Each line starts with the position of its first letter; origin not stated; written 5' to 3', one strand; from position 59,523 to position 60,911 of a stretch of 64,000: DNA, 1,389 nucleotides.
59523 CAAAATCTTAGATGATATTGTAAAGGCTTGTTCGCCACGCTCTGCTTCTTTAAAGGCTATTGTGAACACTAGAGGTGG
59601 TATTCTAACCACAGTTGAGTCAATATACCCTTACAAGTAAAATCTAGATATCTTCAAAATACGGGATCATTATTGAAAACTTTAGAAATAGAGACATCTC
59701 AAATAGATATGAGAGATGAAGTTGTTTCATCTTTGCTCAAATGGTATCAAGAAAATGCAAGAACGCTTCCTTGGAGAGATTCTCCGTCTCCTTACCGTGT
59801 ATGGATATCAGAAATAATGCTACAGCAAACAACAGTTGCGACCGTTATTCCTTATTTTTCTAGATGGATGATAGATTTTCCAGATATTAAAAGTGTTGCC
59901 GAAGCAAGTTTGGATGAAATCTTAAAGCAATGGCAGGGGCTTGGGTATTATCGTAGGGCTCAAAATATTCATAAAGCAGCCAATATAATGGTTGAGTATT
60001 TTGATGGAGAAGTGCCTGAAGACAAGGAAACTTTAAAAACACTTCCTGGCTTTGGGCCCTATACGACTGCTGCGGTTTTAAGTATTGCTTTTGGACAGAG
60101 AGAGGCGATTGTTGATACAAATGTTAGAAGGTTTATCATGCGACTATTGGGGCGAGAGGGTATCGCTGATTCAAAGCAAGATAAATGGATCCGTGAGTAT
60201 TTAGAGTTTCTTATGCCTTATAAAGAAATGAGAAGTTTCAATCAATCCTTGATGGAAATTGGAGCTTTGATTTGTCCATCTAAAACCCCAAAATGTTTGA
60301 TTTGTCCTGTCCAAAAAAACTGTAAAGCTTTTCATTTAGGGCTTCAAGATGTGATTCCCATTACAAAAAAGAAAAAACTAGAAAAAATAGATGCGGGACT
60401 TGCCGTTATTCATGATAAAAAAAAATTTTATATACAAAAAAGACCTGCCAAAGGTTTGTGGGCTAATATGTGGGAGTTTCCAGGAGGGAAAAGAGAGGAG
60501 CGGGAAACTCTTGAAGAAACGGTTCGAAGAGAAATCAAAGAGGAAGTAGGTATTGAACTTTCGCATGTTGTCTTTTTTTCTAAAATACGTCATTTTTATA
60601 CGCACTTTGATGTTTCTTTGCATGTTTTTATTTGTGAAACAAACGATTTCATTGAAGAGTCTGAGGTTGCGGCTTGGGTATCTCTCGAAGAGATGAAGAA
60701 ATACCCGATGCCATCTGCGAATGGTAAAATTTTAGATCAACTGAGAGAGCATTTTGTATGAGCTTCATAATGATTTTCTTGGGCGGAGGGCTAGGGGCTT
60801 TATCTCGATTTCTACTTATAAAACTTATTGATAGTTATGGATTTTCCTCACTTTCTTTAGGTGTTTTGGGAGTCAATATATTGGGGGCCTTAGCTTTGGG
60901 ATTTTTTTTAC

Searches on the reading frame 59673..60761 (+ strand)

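Call 17: search_protein_families(library=pfam, proteins=[window:59673-60761:+], max_evalue=0.001)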
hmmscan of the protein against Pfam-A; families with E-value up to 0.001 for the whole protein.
window:59673-60761:+ (362 aa): 4 families
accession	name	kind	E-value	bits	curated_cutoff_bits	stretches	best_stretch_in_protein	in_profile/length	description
PF14815.12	NUDIX_4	-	1.5e-28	99.3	35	1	244-356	3-113/113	NUDIX domain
PF00730.31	HhH-GPD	-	7.8e-20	71.7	26.2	1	45-166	1-94/108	HhH-GPD superfamily base excision DNA repair protein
PF00293.34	NUDIX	-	4.7e-18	65.9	21.1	1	242-356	7-133/134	NUDIX domain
PF00633.29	HHH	-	0.00065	19.9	24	0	110-138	2-30/30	Helix-hairpin-helix motif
